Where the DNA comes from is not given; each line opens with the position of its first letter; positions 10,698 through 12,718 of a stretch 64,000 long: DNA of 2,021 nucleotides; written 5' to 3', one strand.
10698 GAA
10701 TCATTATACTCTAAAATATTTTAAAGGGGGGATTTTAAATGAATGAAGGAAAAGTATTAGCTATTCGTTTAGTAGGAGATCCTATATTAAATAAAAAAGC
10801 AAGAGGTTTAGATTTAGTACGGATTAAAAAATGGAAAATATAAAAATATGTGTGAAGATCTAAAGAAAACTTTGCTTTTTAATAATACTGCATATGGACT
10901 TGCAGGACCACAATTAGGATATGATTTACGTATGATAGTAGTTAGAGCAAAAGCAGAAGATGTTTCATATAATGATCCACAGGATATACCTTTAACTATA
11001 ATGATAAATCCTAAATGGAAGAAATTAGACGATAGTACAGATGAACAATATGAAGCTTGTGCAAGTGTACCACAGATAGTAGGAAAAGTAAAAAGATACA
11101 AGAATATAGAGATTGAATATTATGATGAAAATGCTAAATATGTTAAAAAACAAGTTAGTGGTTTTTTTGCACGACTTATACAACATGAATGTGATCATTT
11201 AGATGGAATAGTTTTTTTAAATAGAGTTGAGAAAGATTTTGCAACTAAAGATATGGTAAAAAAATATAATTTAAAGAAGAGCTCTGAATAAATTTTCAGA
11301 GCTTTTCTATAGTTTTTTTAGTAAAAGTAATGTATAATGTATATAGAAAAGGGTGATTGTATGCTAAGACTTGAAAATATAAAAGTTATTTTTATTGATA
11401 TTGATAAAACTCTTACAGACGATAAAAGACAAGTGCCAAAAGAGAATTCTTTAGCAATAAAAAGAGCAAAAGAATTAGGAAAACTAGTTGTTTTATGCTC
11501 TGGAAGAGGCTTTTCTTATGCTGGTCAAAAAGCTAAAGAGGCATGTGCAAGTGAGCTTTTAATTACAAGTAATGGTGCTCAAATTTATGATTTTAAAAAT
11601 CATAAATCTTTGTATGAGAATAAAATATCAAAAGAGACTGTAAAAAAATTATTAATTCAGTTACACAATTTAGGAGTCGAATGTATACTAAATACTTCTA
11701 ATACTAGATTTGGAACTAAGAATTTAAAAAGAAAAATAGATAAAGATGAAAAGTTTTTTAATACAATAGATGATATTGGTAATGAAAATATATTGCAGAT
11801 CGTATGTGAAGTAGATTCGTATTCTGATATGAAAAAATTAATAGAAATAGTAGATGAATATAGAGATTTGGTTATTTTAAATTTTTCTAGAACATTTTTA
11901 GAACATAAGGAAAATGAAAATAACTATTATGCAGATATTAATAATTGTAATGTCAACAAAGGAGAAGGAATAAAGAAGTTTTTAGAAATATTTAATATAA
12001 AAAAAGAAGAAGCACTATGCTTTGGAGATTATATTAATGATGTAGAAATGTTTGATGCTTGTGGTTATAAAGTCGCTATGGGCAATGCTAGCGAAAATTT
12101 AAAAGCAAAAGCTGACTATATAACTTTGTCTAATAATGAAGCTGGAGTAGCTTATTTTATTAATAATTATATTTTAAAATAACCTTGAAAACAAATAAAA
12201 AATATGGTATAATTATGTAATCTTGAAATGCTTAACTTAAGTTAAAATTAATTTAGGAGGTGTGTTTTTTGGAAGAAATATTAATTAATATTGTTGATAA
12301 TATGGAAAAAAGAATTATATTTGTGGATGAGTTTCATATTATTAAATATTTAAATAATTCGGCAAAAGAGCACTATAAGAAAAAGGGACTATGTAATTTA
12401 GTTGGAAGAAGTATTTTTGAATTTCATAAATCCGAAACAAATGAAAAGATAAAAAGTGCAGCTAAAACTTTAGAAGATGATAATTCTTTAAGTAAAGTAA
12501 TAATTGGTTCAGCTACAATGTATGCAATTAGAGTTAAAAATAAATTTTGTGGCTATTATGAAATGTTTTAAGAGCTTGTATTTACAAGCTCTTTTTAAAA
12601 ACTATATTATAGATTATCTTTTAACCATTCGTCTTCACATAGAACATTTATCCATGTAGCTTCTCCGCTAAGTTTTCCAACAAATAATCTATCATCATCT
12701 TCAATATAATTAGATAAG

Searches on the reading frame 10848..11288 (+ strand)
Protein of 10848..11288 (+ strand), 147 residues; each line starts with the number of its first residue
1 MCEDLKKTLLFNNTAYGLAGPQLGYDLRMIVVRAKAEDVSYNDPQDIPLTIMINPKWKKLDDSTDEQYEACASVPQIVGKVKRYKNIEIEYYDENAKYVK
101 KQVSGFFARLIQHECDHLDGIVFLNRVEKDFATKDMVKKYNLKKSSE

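Call 8: search_protein_families(library=pfam, proteins=[window:10848-11288:+], max_evalue=0.01)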
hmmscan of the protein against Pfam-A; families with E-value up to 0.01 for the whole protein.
window:10848-11288:+ (147 aa): 1 family
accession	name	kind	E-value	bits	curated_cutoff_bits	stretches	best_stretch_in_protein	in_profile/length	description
PF01327.26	Pep_deformylase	-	1.3e-36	126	22.8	1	2-129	31-152/156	Polypeptide deformylase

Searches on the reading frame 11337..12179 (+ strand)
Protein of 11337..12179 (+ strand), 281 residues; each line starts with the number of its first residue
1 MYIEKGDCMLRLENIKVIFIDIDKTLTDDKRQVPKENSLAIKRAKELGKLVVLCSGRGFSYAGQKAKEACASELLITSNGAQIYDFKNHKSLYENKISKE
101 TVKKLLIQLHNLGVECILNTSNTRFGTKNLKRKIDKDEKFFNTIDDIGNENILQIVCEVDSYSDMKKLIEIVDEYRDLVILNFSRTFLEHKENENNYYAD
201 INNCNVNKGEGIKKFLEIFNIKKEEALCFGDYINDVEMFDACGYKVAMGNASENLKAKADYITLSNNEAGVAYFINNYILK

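Call 8: search_protein_families(library=pfam, proteins=[window:11337-12179:+], max_evalue=0.01)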
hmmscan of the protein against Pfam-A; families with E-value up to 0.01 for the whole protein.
window:11337-12179:+ (281 aa): 5 families
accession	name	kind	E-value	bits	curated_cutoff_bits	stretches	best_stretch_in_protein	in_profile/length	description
PF08282.18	Hydrolase_3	-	3.9e-53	181.2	20.9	1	18-275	1-255/255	haloacid dehalogenase-like hydrolase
PF05116.19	S6PP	-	3.9e-09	36.9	20.3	1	197-255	155-213/247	Sucrose-6F-phosphate phosphohydrolase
PF00702.32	Hydrolase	-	5.7e-09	37.1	26.4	1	15-243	1-191/191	haloacid dehalogenase-like hydrolase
PF13419.12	HAD_2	-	0.00088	19.9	23.8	0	209-248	138-177/178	Haloacid dehalogenase-like hydrolase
PF12710.13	HAD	-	0.0013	19.7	27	0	18-137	1-125/189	haloacid dehalogenase-like hydrolase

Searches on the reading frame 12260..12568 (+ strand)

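Call 8: search_protein_families(library=pfam, proteins=[window:12260-12568:+], max_evalue=0.01)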
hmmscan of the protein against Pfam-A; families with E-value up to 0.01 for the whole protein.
window:12260-12568:+ (103 aa): 1 family
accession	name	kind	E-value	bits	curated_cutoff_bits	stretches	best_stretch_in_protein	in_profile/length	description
PF13596.12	PAS_10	-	0.00013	23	22.1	1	10-76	3-67/106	PAS domain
